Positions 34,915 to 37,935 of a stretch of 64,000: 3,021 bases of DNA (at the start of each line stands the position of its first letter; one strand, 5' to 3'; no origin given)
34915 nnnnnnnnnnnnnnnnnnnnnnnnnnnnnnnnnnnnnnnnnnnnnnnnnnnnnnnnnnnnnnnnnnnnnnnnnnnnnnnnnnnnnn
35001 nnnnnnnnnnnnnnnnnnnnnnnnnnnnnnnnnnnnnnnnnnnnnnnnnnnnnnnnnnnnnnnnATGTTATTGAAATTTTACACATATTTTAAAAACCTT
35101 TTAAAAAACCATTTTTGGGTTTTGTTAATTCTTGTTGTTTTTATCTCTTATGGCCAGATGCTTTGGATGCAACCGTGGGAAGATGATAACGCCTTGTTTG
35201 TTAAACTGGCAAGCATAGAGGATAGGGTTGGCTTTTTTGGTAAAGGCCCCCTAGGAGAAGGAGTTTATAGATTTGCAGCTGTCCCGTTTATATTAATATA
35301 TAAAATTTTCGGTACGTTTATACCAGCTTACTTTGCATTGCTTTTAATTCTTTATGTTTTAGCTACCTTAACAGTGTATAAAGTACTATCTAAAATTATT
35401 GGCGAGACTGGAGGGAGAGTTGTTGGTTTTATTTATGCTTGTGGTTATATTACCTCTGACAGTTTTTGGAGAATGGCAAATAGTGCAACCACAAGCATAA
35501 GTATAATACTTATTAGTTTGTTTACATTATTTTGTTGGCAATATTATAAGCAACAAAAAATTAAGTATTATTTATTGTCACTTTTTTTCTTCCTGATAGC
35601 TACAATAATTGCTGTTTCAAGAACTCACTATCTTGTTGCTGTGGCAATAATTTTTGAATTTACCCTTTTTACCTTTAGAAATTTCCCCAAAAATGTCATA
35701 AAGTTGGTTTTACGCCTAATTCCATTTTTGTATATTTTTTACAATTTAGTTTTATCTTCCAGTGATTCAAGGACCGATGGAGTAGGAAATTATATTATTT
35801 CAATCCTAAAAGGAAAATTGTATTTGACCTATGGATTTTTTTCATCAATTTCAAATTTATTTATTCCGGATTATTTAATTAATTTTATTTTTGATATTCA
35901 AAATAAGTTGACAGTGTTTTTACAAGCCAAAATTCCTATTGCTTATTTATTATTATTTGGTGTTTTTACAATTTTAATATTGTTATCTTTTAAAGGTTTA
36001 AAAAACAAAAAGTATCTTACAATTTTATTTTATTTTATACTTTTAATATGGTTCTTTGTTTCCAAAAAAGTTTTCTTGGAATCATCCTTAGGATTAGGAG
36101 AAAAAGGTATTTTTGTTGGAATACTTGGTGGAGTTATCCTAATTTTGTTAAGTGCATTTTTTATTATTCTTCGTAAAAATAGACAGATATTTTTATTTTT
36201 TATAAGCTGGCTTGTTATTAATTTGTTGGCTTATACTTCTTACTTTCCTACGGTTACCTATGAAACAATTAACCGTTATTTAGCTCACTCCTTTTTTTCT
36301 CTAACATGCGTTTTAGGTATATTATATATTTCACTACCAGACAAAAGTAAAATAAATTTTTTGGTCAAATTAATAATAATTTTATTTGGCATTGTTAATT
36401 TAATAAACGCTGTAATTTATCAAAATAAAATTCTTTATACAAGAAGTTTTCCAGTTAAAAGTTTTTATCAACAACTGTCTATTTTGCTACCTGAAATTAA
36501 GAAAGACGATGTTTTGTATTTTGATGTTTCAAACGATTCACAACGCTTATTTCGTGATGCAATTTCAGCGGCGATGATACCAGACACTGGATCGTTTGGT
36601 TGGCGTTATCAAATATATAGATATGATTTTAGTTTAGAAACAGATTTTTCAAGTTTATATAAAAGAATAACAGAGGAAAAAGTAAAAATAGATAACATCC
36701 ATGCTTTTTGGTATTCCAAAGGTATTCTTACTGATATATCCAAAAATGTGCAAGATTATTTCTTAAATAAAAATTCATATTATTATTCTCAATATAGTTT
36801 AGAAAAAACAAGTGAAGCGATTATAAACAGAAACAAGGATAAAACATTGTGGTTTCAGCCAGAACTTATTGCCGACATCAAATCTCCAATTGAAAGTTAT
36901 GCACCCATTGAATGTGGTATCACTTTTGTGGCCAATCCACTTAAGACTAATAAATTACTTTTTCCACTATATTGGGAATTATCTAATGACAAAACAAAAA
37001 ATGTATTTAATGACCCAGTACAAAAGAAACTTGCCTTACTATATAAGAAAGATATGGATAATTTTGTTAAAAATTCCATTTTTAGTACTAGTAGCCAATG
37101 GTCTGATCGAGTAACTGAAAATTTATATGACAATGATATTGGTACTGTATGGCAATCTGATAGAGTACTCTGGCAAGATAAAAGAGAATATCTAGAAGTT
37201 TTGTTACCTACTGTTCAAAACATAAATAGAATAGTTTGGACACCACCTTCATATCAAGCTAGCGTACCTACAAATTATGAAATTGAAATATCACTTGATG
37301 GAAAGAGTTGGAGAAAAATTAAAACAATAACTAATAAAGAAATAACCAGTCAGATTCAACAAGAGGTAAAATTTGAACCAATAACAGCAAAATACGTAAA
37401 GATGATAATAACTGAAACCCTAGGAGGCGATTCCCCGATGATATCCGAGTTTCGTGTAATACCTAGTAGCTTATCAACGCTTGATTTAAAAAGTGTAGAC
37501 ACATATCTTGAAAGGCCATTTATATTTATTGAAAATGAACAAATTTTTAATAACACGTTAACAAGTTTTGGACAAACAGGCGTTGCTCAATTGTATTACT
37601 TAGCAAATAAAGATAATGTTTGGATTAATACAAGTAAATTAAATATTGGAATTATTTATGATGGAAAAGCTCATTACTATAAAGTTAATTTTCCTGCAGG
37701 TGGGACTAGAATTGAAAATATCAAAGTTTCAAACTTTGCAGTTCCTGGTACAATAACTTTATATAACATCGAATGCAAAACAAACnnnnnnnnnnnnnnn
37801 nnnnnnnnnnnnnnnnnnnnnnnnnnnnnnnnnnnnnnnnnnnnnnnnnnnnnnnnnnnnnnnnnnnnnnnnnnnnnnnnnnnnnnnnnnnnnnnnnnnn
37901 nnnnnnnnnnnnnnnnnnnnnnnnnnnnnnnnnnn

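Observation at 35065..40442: Tandem paralog pair of about 900-aa membrane proteins with PW(E/Q)DDNALF loop motif and C-terminal discoidin domains: candidate new GT-C family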

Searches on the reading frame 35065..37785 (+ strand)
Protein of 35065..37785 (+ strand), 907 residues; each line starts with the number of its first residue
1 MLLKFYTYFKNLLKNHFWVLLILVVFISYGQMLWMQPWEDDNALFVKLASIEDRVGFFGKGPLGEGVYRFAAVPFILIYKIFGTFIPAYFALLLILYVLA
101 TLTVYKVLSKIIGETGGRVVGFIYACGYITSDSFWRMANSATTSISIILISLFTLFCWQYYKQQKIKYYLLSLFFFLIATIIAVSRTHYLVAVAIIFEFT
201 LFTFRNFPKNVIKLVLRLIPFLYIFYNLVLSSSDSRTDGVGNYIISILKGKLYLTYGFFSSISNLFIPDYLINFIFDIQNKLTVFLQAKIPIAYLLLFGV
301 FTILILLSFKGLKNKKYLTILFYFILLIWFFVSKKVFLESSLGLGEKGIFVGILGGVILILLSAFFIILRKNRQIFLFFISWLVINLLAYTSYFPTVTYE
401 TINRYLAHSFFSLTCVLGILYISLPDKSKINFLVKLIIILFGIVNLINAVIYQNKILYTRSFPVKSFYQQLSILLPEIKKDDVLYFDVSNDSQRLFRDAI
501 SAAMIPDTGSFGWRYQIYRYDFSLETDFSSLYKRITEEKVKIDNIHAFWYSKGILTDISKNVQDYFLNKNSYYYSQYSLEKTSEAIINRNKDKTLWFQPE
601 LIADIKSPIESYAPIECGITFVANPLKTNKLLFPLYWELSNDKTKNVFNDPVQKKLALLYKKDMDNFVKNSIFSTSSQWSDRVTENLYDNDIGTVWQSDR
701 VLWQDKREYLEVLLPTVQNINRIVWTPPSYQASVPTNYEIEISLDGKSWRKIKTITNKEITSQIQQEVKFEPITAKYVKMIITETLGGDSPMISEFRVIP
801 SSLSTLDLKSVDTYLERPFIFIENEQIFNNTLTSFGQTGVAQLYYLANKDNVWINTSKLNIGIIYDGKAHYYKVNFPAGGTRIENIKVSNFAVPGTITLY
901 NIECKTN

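Call 7: search_protein_families(library=pfam, proteins=[window:35065-37785:+], max_evalue=0.1)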
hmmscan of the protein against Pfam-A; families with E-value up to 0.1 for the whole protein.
window:35065-37785:+ (907 aa): 4 families
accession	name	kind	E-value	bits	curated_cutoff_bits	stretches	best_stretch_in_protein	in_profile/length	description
PF00754.31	F5_F8_type_C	-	9.7e-15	55.3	28.2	1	675-796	4-127/127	F5/8 type C domain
PF22633.2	F5_F8_type_C_2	-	8e-12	46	27.8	1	687-780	2-91/91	NedA-like, galactose-binding domain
PF14292.12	SusE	-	0.035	14.7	25.2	0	723-762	37-76/106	SusE outer membrane protein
PF03422.21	CBM_6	-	0.042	14.6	28.9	0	856-899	20-64/125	Carbohydrate binding module (family 6)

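Call 8: search_protein_families(library=ncbifam, proteins=[window:35065-37785:+], max_evalue=0.01)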
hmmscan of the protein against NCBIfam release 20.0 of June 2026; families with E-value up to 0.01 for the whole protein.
window:35065-37785:+ (907 aa): 0 families

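Call 10: search_solved_structures(query=window:35065-37785:+, max_evalue=10)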
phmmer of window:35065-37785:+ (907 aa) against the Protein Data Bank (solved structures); distinct sequences matched with E-value up to 10: 12.
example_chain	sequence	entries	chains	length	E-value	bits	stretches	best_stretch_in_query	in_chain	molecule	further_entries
2j1a_A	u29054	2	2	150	2.7e-06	29.2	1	686-788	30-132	HYALURONIDASE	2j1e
2j7m_A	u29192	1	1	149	2.8e-06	29.2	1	686-788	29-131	HYALURONIDASE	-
4lks_A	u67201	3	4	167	2.9e-06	29.1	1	664-789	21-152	Glycosyl hydrolase, family 31/fibronectin type III domain protein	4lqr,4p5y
2v5d_A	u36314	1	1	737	4.7e-05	25.1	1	685-788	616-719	O-GLCNACASE NAGJ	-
2jd9_A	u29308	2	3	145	0.0014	20.3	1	681-789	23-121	YECBM32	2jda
4a41_A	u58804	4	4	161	0.016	16.7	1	689-790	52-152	ALPHA-N-ACETYLGLUCOSAMINIDASE FAMILY PROTEIN | Alpha-N-acetylglucosaminidase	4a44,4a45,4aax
5k9h_A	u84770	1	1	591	0.57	11.6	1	715-783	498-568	0940_GH29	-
7rg7_A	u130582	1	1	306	0.62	11.5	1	684-799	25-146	nano CLostridial Antibody Mimetic Protein 8 VHH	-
4gx5_A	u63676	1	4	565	0.65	11.4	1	364-497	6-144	TrkA domain protein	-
7wdt_A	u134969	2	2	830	0.7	11.3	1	733-799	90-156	Beta-N-acetylhexosaminidase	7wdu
6z14_JJJ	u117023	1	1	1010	0.97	10.9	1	733-799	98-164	Beta-N-acetylhexosaminidase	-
6yxz_JJJ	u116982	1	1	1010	0.97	10.9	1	733-799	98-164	Beta-N-acetylhexosaminidase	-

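Call 11: find_homologous_proteins(query=window:35065-37785:+)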
Query window:35065-37785:+ (907 aa): 60 proteins with E <= 0.001 among 8000 candidates.
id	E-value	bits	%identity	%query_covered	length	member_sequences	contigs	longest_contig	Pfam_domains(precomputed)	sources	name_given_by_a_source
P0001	0.0e+0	1853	91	100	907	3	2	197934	PF00754.32,PF22633.4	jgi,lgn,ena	jgi:hypothetical protein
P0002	0.0e+0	1805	88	100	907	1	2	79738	PF00754.32,PF22633.4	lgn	-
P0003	8.5e-288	976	51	98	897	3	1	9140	PF00754.32,PF22633.4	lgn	-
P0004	1.9e-281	955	52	96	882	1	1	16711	PF00754.32,PF22633.4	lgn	-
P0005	2.5e-280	951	51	96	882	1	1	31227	PF00754.32,PF22633.4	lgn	-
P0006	4.5e-261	887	47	99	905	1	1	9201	PF00754.32,PF22633.4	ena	-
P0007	1.8e-247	842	43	100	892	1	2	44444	PF00754.32,PF22633.4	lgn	-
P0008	3.8e-247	841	46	100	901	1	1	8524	PF00754.32,PF22633.4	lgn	-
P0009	4.4e-229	781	41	98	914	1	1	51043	PF00754.32,PF22633.4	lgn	-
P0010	5.1e-228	778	44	98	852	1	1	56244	PF00754.32,PF22633.4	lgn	-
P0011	2.7e-226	772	40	99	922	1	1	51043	PF00754.32,PF22633.4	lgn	-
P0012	2.9e-226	772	41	99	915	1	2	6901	PF00754.32,PF22633.4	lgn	-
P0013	2.2e-224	766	41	98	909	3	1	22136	PF00754.32,PF22633.4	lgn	-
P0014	4.4e-224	765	41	61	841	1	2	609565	PF00754.32,PF22633.4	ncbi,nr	ncbi:discoidin domain-containing protein [Candidatus Microgenomates bacterium]|nr:discoidin domain-c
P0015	1.4e-222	760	40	99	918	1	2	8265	PF00754.32,PF22633.4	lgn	-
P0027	3.9e-197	676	38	99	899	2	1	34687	PF00754.32,PF22633.4,PF13231.13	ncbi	-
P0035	3.8e-186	639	35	99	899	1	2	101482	PF00754.32,PF22633.4,PF13231.13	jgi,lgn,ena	-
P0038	7.9e-180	618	37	98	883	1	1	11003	PF00754.32,PF13231.13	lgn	-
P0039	2.6e-179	617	37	99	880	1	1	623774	PF00754.32,PF22633.4,PF13231.13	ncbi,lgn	-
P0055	1.0e-138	482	34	98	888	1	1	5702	PF00754.32,PF22633.4,PF13231.13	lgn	-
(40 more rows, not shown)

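Call 14: search_solved_structures(query=A1, max_evalue=10)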
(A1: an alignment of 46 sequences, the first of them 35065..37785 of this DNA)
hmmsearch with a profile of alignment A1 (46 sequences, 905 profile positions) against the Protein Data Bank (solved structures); distinct sequences matched with E-value up to 10: 62 (the best 60 are shown).
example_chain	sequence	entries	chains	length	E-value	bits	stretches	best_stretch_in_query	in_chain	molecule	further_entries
4lks_A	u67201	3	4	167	4.9e-13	51.2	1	665-783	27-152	Glycosyl hydrolase, family 31/fibronectin type III domain protein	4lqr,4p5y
2j7m_A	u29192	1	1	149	2.4e-11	45.6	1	678-784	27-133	HYALURONIDASE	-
2j1a_A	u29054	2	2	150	2.4e-11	45.6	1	678-784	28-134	HYALURONIDASE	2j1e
2v5d_A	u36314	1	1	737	3e-10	41.9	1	662-784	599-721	O-GLCNACASE NAGJ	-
4a42_A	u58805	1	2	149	8.8e-09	37.1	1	661-777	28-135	ALPHA-N-ACETYLGLUCOSAMINIDASE FAMILY PROTEIN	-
2jd9_A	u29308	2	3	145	1.1e-08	36.8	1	674-790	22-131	YECBM32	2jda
4a41_A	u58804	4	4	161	1e-07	33.6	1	677-780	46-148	ALPHA-N-ACETYLGLUCOSAMINIDASE FAMILY PROTEIN | Alpha-N-acetylglucosaminidase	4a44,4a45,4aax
7rg7_A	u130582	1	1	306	1.7e-07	32.8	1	677-776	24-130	nano CLostridial Antibody Mimetic Protein 8 VHH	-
2w1q_A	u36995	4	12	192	7.7e-07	30.7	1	666-799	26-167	HYALURONOGLUCOSAMINIDASE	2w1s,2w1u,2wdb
4a4a_A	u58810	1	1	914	9.3e-07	30.4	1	665-825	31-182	ALPHA-N-ACETYLGLUCOSAMINIDASE FAMILY PROTEIN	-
7mfk_A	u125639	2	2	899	1.1e-06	30.2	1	665-825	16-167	Alpha-N-acetylglucosaminidase family protein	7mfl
8ayr_A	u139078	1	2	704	1.3e-06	29.9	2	650-792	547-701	Coagulation factor 5/8 type domain protein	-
2vc9_A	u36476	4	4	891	1.7e-06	29.5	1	666-825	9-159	ALPHA-N-ACETYLGLUCOSAMINIDASE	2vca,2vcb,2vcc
2ber_A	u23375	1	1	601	8.8e-06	27.2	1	675-790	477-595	BACTERIAL SIALIDASE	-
2bzd_A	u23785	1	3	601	8.8e-06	27.2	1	675-790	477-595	BACTERIAL SIALIDASE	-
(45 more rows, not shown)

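Call 16: search_protein_families(library=pfam, alignment_id=A1, max_evalue=0.1)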
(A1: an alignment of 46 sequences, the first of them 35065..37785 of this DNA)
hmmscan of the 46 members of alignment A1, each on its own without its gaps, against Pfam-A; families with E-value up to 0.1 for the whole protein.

A. member 1, window:35065-37785:+ (907 aa): 4 families
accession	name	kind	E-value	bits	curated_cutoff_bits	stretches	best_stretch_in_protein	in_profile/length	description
PF00754.31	F5_F8_type_C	-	9.7e-15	55.3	28.2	1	675-796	4-127/127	F5/8 type C domain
PF22633.2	F5_F8_type_C_2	-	8e-12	46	27.8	1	687-780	2-91/91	NedA-like, galactose-binding domain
PF14292.12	SusE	-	0.035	14.7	25.2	0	723-762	37-76/106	SusE outer membrane protein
PF03422.21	CBM_6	-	0.042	14.6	28.9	0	856-899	20-64/125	Carbohydrate binding module (family 6)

B. families by the number of members that match (of 46 scanned): 16 families
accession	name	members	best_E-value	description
PF00754.31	F5_F8_type_C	46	1.1e-19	F5/8 type C domain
PF22633.2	F5_F8_type_C_2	43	4.6e-14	NedA-like, galactose-binding domain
PF13231.12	PMT_2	13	6.6e-06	Dolichyl-phosphate-mannose-protein mannosyltransferase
PF24607.1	CBM_AftD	9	1.9e-05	Arabinofuranosyltransferase D, third carbohydrate binding module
PF00055.23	Laminin_N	7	0.0049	Laminin N-terminal (Domain VI)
PF25302.1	NADase_transloc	3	0.0069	NAD glycohydrolase translocation F5/8 type C domain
PF03256.22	ANAPC10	1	0.014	Anaphase-promoting complex, subunit 10 (APC10)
PF21798.2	DUF6878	1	0.021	Family of unknown function (DUF6878)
PF01834.22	XRCC1_N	1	0.024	XRCC1 N terminal domain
PF10421.14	OAS1_C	1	0.034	2'-5'-oligoadenylate synthetase 1, domain 2, C-terminus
PF14292.12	SusE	1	0.035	SusE outer membrane protein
PF24793.1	GINT1_N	1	0.038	Glucosamine inositolphosphorylceramide transferase 1, N-terminal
PF03422.21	CBM_6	1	0.042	Carbohydrate binding module (family 6)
PF10520.15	Lipid_desat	1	0.059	Lipid desaturase domain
PF07738.19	Sad1_UNC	1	0.064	Sad1 / UNC-like C-terminal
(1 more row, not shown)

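Call 20: find_encoding_contigs(protein=P0009, flank=10000, max_places=2)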
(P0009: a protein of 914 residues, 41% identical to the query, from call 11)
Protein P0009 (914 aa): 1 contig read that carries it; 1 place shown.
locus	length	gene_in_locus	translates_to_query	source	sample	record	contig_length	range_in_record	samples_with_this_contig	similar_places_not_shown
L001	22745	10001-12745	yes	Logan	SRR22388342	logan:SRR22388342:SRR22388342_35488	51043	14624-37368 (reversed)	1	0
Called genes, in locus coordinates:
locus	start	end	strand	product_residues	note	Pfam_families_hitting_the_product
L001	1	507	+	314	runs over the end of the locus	PF00551:Formyl_trans_N, PF02911:Formyl_trans_C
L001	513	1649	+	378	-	PF00132:Hexapep, PF14602:Hexapep_2 (weak), PF00535:Glycos_transf_2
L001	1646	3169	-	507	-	PF00702:Hydrolase (weak)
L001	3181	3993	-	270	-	PF00483:NTP_transferase, PF01128:IspD (weak), PF12804:NTP_transf_3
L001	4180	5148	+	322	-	PF05978:UNC-93, PF07690:MFS_1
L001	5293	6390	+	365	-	PF04055:Radical_SAM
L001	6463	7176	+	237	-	PF13641:Glyco_tranf_2_3 (weak), PF00535:Glycos_transf_2, PF10111:Glyco_tranf_2_2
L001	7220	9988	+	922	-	PF00754:F5_F8_type_C, PF22633:F5_F8_type_C_2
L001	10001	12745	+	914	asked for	PF00754:F5_F8_type_C, PF22633:F5_F8_type_C_2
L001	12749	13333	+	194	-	PF00891:Methyltransf_2 (weak), PF13489:Methyltransf_23, PF05175:MTS (weak), PF13847:Methyltransf_31, PF08241:Methyltransf_11, PF08242:Methyltransf_12, PF13649:Methyltransf_25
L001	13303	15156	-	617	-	-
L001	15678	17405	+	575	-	-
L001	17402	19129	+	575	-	-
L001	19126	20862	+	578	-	-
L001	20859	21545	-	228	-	PF13489:Methyltransf_23 (weak), PF13847:Methyltransf_31, PF02390:Methyltransf_4 (weak), PF08241:Methyltransf_11, PF13649:Methyltransf_25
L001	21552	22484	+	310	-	PF00535:Glycos_transf_2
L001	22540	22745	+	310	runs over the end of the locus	PF03706:LPG_synthase_TM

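Call 21: find_encoding_contigs(protein=P0005, flank=10000, max_places=2)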
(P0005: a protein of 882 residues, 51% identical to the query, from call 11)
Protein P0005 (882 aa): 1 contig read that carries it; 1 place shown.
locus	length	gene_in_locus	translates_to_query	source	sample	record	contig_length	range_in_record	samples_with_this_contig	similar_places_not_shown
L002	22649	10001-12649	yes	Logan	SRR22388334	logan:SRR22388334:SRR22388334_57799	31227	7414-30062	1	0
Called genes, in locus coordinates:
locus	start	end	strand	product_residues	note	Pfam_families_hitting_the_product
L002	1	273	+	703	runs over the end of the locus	PF02366:PMT, PF13231:PMT_2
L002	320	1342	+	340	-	PF01408:GFO_IDH_MocA, PF02894:GFO_IDH_MocA_C, PF22725:GFO_IDH_MocA_C3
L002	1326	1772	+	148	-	PF00132:Hexapep, PF25084:LbH_EIF2B, PF25087:GMPPB_C (weak), PF00132:Hexapep (weak), PF14602:Hexapep_2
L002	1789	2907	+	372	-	PF00266:Aminotran_5, PF01041:DegT_DnrJ_EryC1, PF01053:Cys_Met_Meta_PP (weak)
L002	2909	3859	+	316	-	PF01073:3Beta_HSD, PF01370:Epimerase, PF02719:Polysacc_synt_2, PF04321:RmlD_sub_bind, PF05368:NmrA (weak), PF07993:NAD_binding_4, PF13460:NAD_binding_10, PF16363:GDP_Man_Dehyd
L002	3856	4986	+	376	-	PF01041:DegT_DnrJ_EryC1, PF00155:Aminotran_1_2, PF00266:Aminotran_5 (weak), PF01053:Cys_Met_Meta_PP (weak), PF01212:Beta_elim_lyase (weak)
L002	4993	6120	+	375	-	PF00132:Hexapep, PF14602:Hexapep_2 (weak), PF00535:Glycos_transf_2, PF10111:Glyco_tranf_2_2 (weak)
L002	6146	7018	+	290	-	PF00892:EamA, PF03151:TPT, PF06800:Sugar_transport, PF05653:Mg_trans_NIPA (weak), PF00892:EamA, PF05653:Mg_trans_NIPA (weak)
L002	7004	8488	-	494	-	-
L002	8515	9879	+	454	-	-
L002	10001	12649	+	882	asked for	PF00754:F5_F8_type_C, PF22633:F5_F8_type_C_2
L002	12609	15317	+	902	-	PF00754:F5_F8_type_C (weak)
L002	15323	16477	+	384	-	PF00534:Glycos_transf_1, PF13692:Glyco_trans_1_4, PF26337:Gtf3_C (weak)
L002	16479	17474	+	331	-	PF00535:Glycos_transf_2, PF10111:Glyco_tranf_2_2 (weak), PF13641:Glyco_tranf_2_3 (weak), PF13704:Glyco_tranf_2_4 (faint)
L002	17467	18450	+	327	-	PF01073:3Beta_HSD, PF01370:Epimerase, PF02719:Polysacc_synt_2, PF04321:RmlD_sub_bind, PF16363:GDP_Man_Dehyd, PF07993:NAD_binding_4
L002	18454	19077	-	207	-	PF01209:Ubie_methyltran, PF13489:Methyltransf_23, PF05175:MTS (weak), PF07021:MetW (weak), PF13847:Methyltransf_31, PF08241:Methyltransf_11, PF08242:Methyltransf_12, PF13649:Methyltransf_25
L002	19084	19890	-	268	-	PF05575:V_cholerae_RfbT (weak), PF05050:Methyltransf_21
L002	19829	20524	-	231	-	PF01209:Ubie_methyltran, PF01728:FtsJ (weak), PF08003:Methyltransf_9, PF13489:Methyltransf_23, PF13649:Methyltransf_25, PF13847:Methyltransf_31, PF08241:Methyltransf_11, PF08242:Methyltransf_12, +1 more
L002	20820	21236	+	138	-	PF00132:Hexapep, PF14602:Hexapep_2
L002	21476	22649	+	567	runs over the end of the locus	-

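Call 27: predict_structure(alignment_id=A1)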
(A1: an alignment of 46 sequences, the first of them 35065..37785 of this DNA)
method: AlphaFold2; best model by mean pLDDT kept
length: 907 residues; sequences in the alignment: 46
mean_pLDDT: 89.4   pTM: 0.78
mean pLDDT of the five models: 89.4, 88.5, 87.8, 87.1, 87.0
residues with pLDDT >= 90: 546; 70-90: 320; 50-70: 39; < 50: 2
segments of 3 or more residues with pLDDT < 50: none
pLDDT, mean of each block of 10 residues (from residue 1): 87 90 96 93 92 84 87 94 95 97 98 96 91 87 95 97 95 96 87 92 73 89 90 64 87 93 93 92 89 88 86 90 94 85 84 95 91 94 93 87 92 96 87 91 94 94 96 96 95 93 82 89 92 90 95 95 83 60 91 91 85 90 91 87 66 87 91 91 88 86 84 96 90 90 95 82 80 96 87 94 88 85 89 89 91 82 93 88 91 92 79
secondary structure, 60 per line:
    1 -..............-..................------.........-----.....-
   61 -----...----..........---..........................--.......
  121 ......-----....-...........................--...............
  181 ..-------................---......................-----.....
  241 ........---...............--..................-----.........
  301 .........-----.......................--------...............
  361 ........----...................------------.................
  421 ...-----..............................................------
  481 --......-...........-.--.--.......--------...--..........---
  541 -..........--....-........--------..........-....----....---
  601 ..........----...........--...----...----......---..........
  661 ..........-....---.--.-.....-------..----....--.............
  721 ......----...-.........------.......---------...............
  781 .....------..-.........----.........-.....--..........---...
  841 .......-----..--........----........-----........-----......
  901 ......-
elements in order (helices of 4 or more, strands of 3 or more residues): H2-15 H17-34 H41-49 H73-82 H86-111 H114-126 H132-135 H137-163 H166-182 H190-205 H209-230 H236-248 H252-266 H269-286 H292-309 H315-337 H346-368 H373-391 H404-423 H429-474 E483-488 H490-500 H508-514 E523-525 H528-537 E545-551 E554-557 H559-566 E575-584 E586-589 E594-597 E601-610 E615-625 E635-637 H642-647 H651-670 E672-675 H684-688 H702-705 E708-726 E735-743 E750-756 E766-785 E795-800 H808-816 H825-834 E838-847 E860-864 E869-876 E882-889 E895-906
